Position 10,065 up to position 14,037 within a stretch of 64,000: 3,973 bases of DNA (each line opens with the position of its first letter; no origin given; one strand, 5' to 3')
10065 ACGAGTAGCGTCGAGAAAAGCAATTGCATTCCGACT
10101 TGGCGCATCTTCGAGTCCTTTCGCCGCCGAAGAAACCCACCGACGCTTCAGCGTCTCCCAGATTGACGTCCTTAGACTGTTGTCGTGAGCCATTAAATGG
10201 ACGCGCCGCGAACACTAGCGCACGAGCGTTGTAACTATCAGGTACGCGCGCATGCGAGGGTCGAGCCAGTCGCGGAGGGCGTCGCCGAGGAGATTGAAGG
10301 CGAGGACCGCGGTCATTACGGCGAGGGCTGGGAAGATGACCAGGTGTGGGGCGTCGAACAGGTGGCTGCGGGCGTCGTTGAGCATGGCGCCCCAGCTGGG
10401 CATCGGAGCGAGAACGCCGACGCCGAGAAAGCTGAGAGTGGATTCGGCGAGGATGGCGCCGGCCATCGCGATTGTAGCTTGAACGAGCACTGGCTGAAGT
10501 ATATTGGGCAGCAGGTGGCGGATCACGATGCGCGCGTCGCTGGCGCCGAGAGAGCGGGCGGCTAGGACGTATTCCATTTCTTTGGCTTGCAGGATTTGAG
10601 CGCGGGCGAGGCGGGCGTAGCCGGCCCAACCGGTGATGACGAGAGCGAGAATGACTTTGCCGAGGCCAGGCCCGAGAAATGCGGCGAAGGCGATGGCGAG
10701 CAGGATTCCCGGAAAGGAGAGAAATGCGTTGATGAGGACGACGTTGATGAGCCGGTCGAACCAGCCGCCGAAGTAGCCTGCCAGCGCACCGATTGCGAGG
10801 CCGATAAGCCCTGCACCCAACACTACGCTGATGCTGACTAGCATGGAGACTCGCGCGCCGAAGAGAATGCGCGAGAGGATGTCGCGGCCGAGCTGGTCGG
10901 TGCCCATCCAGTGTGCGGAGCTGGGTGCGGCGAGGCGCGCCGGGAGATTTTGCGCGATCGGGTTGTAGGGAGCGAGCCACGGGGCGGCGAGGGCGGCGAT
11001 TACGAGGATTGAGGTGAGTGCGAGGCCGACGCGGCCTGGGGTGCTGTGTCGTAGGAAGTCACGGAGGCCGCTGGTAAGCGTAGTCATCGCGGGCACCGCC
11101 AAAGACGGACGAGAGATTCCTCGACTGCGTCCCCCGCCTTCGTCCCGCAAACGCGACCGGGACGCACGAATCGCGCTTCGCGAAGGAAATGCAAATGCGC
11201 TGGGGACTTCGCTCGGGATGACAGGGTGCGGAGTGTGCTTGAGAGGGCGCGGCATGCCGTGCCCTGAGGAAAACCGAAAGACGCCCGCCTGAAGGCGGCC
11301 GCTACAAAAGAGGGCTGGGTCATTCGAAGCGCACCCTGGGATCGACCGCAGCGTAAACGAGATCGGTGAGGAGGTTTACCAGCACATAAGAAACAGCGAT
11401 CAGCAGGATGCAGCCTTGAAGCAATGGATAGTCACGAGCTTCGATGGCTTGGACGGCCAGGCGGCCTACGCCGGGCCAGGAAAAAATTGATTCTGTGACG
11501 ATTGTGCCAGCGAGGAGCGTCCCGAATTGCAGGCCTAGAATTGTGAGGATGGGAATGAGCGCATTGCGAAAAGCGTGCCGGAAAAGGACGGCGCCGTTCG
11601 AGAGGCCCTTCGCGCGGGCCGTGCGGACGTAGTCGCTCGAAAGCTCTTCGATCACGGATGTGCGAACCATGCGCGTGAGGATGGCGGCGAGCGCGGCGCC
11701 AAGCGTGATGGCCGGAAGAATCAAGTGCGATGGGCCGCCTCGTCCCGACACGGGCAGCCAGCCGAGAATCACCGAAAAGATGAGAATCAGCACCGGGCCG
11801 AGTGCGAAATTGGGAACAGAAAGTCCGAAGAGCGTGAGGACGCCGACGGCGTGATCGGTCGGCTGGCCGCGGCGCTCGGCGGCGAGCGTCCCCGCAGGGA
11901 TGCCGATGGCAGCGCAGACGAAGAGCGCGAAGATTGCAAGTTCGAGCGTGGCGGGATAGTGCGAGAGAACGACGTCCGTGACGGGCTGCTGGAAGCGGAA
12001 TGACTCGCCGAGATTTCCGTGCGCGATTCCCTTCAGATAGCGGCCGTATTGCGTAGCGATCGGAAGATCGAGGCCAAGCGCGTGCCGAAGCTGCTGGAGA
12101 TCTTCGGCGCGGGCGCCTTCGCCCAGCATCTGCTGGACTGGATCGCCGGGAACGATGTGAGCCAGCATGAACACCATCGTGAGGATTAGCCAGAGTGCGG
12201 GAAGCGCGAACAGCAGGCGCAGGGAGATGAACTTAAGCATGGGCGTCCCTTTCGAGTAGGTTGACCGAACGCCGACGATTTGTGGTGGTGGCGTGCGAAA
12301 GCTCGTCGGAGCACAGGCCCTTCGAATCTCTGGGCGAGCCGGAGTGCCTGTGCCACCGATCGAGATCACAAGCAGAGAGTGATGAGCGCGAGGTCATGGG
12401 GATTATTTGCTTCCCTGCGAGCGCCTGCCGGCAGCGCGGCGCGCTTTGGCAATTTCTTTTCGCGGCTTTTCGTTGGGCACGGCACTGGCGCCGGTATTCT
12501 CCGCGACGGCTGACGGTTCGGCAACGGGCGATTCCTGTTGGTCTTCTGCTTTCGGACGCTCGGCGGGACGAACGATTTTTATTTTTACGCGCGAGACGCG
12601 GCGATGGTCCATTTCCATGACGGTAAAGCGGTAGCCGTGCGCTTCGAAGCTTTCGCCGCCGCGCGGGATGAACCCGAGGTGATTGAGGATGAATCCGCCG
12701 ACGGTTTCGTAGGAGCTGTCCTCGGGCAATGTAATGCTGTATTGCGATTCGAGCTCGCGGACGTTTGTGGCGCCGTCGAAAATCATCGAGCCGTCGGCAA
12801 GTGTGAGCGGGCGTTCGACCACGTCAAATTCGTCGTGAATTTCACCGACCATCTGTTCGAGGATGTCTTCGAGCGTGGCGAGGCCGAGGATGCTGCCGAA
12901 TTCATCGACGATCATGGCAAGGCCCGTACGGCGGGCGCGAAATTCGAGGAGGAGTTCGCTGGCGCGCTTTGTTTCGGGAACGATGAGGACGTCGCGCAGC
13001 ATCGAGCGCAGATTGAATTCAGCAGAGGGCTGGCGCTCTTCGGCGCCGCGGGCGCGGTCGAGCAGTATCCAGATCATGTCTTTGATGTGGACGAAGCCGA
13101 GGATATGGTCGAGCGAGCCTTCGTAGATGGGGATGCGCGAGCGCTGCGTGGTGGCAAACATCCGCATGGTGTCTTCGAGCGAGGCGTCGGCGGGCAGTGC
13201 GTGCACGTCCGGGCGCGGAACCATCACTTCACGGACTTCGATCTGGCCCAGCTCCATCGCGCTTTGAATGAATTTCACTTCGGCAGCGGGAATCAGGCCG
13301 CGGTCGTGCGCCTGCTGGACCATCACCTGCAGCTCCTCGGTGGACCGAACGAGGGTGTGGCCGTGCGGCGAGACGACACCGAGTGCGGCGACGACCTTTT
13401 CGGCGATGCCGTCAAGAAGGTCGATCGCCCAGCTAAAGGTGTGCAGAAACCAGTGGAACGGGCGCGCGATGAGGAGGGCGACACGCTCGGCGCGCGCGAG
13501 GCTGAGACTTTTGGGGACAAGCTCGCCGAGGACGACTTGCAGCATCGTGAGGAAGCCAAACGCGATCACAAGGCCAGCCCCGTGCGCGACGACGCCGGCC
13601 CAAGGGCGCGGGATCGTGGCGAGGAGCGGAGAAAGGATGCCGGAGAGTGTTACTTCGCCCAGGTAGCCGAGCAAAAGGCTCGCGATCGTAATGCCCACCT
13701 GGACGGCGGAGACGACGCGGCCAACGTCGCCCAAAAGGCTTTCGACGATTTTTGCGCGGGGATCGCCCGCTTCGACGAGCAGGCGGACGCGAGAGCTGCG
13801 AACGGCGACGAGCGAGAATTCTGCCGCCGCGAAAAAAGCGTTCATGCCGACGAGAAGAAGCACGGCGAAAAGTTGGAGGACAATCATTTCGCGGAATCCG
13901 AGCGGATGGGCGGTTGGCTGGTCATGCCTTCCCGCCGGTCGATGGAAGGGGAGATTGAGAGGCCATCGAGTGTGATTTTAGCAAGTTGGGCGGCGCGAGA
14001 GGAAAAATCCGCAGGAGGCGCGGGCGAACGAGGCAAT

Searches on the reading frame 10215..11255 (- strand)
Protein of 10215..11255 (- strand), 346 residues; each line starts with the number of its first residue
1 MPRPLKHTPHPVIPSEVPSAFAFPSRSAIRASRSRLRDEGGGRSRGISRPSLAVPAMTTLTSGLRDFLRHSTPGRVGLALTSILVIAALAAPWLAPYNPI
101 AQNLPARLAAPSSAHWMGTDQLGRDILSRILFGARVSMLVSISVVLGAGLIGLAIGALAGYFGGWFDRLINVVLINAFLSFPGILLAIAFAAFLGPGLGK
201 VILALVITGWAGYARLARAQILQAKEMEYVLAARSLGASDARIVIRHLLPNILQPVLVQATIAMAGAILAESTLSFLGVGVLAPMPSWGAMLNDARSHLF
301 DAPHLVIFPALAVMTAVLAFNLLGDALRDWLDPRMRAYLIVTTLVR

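Call 7: search_protein_families(library=pfam, proteins=[window:10215-11255:-])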
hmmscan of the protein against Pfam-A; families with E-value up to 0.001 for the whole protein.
window:10215-11255:- (346 aa): 2 families
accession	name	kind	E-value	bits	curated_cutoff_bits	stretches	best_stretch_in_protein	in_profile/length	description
PF00528.27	BPD_transp_1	-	1.3e-32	113.5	26.4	1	152-336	1-183/184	Binding-protein-dependent transport system inner membrane component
PF12911.12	OppC_N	-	2.8e-07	30.8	23.9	1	68-111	10-53/53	N-terminal TM domain of oligopeptide transport permease C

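Call 10: find_related_loci(query=window:10215-11255:-, collection=genome_contigs, flank=10000)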
Query window:10215-11255:- (346 aa) in genome_contigs; peptide patterns used: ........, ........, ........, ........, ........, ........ (x = any residue, [..] = any of these).
599 stretches matched a pattern (row limit reached: there are more); 537 encode a relative of the query (tblastn E <= 1e-3); the best 80 are kept; 80 distinct loci.
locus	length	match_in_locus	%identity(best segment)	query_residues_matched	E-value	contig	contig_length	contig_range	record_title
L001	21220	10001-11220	94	57-346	1e-165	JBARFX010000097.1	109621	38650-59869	MAG: Candidatus Acidiferrales bacterium isolate MFD06596_ilm_asm_bin15 k127_134197, whole genome shotgun sequence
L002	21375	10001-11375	94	62-346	1e-165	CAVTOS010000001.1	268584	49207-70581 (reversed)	MAG: uncultured Acidobacteriota bacterium isolate MFD00731.bin.3.247 genome assembly, contig: contig_14592, whole genome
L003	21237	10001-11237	92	50-346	7e-165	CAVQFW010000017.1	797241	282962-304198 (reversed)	MAG: uncultured Acidobacteriota bacterium isolate MFD06526.bin.1.142 genome assembly, contig: contig_9, whole genome sho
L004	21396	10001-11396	94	62-346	1e-163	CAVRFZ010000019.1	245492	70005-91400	MAG: uncultured Acidobacteriota bacterium isolate MFD05377.bin.3.143 genome assembly, contig: contig_66467, whole genome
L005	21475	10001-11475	94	64-346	2e-163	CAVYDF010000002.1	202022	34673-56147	MAG: uncultured Acidobacteriota bacterium isolate MFD01138.bin.2.8 genome assembly, contig: contig_13973, whole genome s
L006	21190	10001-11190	89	62-346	2e-162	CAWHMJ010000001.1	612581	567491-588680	MAG: uncultured Acidobacteriota bacterium isolate MFD00731.bin.1.195 genome assembly, contig: contig_15600, whole genome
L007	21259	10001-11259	86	57-346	6e-161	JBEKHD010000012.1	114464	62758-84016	MAG: Candidatus Acidiferrales bacterium isolate SPRUCE 269 SPRUCE_269_12, whole genome shotgun sequence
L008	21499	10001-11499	79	29-346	2e-159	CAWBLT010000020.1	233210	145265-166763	MAG: uncultured Acidobacteriota bacterium isolate MFD04463.bin.2.86 genome assembly, contig: contig_54914, whole genome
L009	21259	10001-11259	86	59-346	4e-159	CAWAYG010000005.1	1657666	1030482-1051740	MAG: uncultured Acidobacteriota bacterium isolate MFD06092.bin.1.228 genome assembly, contig: contig_23304, whole genome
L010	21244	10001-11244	81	38-346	1e-158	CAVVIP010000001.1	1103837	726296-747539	MAG: uncultured Acidobacteriota bacterium isolate MFD01633.bin.1.131 genome assembly, contig: contig_22199, whole genome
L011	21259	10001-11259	84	59-346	6e-157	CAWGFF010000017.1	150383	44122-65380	MAG: uncultured Acidobacteriota bacterium isolate MFD05705.bin.1.72 genome assembly, contig: contig_79262, whole genome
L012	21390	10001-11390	93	62-346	6e-157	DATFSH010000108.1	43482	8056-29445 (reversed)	MAG TPA_asm: Candidatus Acidiferrales bacterium isolate SMAG_U9379 k141_1483698, whole genome shotgun sequence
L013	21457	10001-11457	87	55-346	4e-156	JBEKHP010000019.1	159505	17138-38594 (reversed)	MAG: Candidatus Acidiferrales bacterium isolate SPRUCE 27 SPRUCE_27_19, whole genome shotgun sequence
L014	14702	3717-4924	88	55-346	2e-156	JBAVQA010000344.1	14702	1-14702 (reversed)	MAG: Candidatus Acidiferrales bacterium isolate MFD00689_ilm_asm_bin7 k127_197601, whole genome shotgun sequence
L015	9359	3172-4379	86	62-346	4e-156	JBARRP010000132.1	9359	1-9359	MAG: Candidatus Acidiferrales bacterium isolate MFD13499_ilm_asm_bin38 k127_18231, whole genome shotgun sequence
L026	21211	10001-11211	84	64-346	3e-150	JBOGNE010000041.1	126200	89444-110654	MAG: Candidatus Acidiferrales bacterium isolate H1-S_metabat2.bin.12 k127_67230, whole genome shotgun sequence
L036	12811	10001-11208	83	51-346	2e-148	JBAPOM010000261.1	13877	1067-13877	MAG: Candidatus Acidiferrales bacterium isolate MFD01260_ilm_asm_bin34 k127_275289, whole genome shotgun sequence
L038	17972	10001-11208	80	55-346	2e-147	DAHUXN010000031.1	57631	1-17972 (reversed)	MAG TPA_asm: Acidobacteria bacterium isolate clean266 k141_327438, whole genome shotgun sequence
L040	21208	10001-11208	81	64-346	1e-147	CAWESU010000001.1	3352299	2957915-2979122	MAG: uncultured Acidobacteriota bacterium isolate MFD03399.bin.1.4 genome assembly, contig: contig_187, whole genome sho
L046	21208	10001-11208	78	51-346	1e-146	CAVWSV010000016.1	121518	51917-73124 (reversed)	MAG: uncultured Acidobacteriota bacterium isolate MFD01299.bin.1.7 genome assembly, contig: contig_80055, whole genome s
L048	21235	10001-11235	79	31-346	4e-146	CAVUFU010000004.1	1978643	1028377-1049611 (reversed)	MAG: uncultured Acidobacteriota bacterium isolate MFD02671.bin.1.46 genome assembly, contig: contig_36396, whole genome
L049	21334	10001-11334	80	62-346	1e-145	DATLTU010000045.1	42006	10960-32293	MAG TPA_asm: Candidatus Limnocylindrales bacterium isolate SMAG_U13965 k141_591241, whole genome shotgun sequence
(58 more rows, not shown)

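Call 42: find_homologous_proteins(query=window:10215-11255:-, max_evalue=1e-100)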
Query window:10215-11255:- (346 aa): 6799 proteins with E <= 1e-100 among 8000 candidates; the best 120 are listed.
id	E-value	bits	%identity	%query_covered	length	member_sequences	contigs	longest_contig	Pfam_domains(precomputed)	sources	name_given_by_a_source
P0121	3.1e-166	571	93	84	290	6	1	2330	PF00528.28,PF12911.13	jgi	jgi:peptide/nickel transport system permease protein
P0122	4.8e-166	570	95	82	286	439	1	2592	PF00528.28,PF12911.13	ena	-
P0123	7.5e-166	570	94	82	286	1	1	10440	PF00528.28,PF12911.13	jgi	jgi:peptide/nickel transport system permease protein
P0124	8.5e-166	570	94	82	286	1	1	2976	PF00528.28,PF12911.13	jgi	jgi:peptide/nickel transport system permease protein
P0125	1.3e-165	569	95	82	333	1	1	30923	PF00528.28,PF12911.13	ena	-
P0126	1.9e-165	568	94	82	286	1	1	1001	PF00528.28,PF12911.13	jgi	-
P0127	8.9e-165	566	93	82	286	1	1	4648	PF00528.28,PF12911.13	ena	-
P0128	1.3e-164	566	95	81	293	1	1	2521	PF00528.28,PF12911.13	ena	-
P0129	2.0e-164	565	94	82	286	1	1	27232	PF00528.28,PF12911.13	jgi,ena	jgi:peptide/nickel transport system permease protein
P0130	2.1e-164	565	93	82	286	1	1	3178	PF00528.28,PF12911.13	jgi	jgi:peptide/nickel transport system permease protein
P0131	3.5e-164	564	93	82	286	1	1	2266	PF00528.28,PF12911.13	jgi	-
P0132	4.9e-164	564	93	82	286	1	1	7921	PF00528.28,PF12911.13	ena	-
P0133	5.4e-161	554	92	82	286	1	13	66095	PF00528.28,PF12911.13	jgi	jgi:peptide/nickel transport system permease protein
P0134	6.1e-161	554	92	82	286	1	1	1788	PF00528.28,PF12911.13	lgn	-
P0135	5.7e-160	550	91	82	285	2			PF00528.28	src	-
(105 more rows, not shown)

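Call 44: find_encoding_contigs(protein=P0121, flank=8000, max_places=6)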
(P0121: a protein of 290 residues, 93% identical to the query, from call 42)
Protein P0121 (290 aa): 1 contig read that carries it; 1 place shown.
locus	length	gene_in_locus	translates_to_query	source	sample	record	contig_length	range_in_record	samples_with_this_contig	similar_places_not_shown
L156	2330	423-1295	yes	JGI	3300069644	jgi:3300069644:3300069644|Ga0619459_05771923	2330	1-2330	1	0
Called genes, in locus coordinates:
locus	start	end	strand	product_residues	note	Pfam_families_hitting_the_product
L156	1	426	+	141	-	?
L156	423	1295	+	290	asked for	PF12911:OppC_N, PF00528:BPD_transp_1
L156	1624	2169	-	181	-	PF13103:TonB_2, PF03544:TonB_C (weak)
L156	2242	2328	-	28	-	?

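Call 47: search_protein_families(library=pfam, proteins=[L046:11339-12736:+, L046:12894-13532:-, L026:11318-11932:+, L026:12069-12515:+, L048:11288-12373:+, L049:11327-12106:+, L038:11248-11889:-, L036:11242-11856:+, L004:12303-12770:+, L040:11192-11695:-], max_evalue=0.01)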
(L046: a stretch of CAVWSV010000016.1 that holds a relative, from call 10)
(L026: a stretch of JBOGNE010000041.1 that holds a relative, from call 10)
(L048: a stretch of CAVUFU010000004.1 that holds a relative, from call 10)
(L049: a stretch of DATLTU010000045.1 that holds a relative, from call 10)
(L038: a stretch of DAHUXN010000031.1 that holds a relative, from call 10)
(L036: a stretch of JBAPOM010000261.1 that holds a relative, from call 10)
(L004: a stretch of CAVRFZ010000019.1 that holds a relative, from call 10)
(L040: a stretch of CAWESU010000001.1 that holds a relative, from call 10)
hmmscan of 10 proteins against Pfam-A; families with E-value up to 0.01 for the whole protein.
L046:11339-12736:+ (465 aa): 3 families
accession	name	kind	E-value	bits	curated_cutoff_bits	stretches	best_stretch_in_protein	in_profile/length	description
PF01609.27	DDE_Tnp_1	-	6.3e-11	42.8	23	1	318-451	39-198/200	Transposase DDE domain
PF13751.12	DDE_Tnp_1_6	-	3.4e-08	34.3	25.1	1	391-455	59-123/125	Transposase DDE domain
PF05598.16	DUF772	-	9.2e-08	32.4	23.1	1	59-119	1-64/74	Transposase domain (DUF772)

L046:12894-13532:- (212 aa): 0 families

L026:11318-11932:+ (204 aa): 3 families
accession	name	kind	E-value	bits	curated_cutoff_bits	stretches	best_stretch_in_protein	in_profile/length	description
PF13673.13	Acetyltransf_10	-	4.2e-06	27.2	23.6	1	120-179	51-112/128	Acetyltransferase (GNAT) domain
PF00583.31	Acetyltransf_1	-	4.9e-06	27.3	20.7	1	88-160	44-99/116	Acetyltransferase (GNAT) family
PF13508.13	Acetyltransf_7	-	1.6e-05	25.6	27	1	115-174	28-82/84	Acetyltransferase (GNAT) domain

L026:12069-12515:+ (148 aa): 0 families

L048:11288-12373:+ (361 aa): 1 family
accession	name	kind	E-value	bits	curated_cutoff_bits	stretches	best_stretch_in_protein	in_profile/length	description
PF01145.31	Band_7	-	1.1e-37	130.2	23.6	1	71-242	2-175/176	SPFH domain / Band 7 family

L049:11327-12106:+ (259 aa): 0 families

L038:11248-11889:- (213 aa): 0 families

L036:11242-11856:+ (204 aa): 1 family
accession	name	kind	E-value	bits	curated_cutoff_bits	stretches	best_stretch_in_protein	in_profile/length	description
PF09346.15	SMI1_KNR4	-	2.4e-06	28.6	25.4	1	63-188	7-124/125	SMI1 / KNR4 family (SUKH-1)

L004:12303-12770:+ (155 aa): 0 families

L040:11192-11695:- (167 aa): 0 families

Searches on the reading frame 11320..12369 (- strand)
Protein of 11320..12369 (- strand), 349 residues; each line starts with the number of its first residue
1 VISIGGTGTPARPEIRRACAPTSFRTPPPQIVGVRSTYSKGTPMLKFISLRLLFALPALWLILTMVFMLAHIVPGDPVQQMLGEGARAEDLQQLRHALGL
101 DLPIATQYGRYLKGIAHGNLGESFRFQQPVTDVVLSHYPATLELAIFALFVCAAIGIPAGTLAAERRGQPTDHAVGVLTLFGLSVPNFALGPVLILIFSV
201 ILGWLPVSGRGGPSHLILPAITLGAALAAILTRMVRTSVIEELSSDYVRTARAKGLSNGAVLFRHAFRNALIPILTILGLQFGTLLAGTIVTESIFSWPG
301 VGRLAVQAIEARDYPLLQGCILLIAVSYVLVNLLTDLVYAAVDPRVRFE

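Call 7: search_protein_families(library=pfam, proteins=[window:11320-12369:-])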
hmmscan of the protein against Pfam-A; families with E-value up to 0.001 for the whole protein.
window:11320-12369:- (349 aa): 2 families
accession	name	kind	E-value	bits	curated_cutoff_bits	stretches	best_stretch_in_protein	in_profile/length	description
PF00528.27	BPD_transp_1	-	5.4e-45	153.8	26.4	1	156-347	1-183/184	Binding-protein-dependent transport system inner membrane component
PF19300.4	BPD_transp_1_N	-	6.9e-16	58.9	23.8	1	44-145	1-114/114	Binding-prot-dependent transport system membrane comp, N-term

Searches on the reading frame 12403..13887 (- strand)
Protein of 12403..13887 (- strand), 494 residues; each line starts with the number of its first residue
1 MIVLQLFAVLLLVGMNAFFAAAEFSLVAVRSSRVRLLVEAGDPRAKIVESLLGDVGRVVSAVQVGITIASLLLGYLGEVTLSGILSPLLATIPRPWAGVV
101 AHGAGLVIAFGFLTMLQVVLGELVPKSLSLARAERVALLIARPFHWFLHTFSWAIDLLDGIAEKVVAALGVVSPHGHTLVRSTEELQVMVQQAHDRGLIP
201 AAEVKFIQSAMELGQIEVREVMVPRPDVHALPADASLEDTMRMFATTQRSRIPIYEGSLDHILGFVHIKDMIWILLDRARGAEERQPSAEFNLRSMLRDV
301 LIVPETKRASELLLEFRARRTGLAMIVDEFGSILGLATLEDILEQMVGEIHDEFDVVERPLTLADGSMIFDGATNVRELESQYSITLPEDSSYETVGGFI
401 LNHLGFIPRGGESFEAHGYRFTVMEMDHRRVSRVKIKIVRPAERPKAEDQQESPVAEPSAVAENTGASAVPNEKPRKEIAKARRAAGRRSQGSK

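Call 7: search_protein_families(library=pfam, proteins=[window:12403-13887:-])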
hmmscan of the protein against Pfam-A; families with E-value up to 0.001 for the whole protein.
window:12403-13887:- (494 aa): 3 families
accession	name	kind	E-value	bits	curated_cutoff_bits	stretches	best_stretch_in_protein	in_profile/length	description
PF01595.25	CNNM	-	1.3e-41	142.7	28.4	1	9-202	3-180/181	Cyclin M transmembrane N-terminal domain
PF03471.22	CorC_HlyC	-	1.6e-24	86.1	27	1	363-439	3-80/81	Transporter associated domain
PF00571.33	CBS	-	1.8e-13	51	24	2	218-275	1-55/57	CBS domain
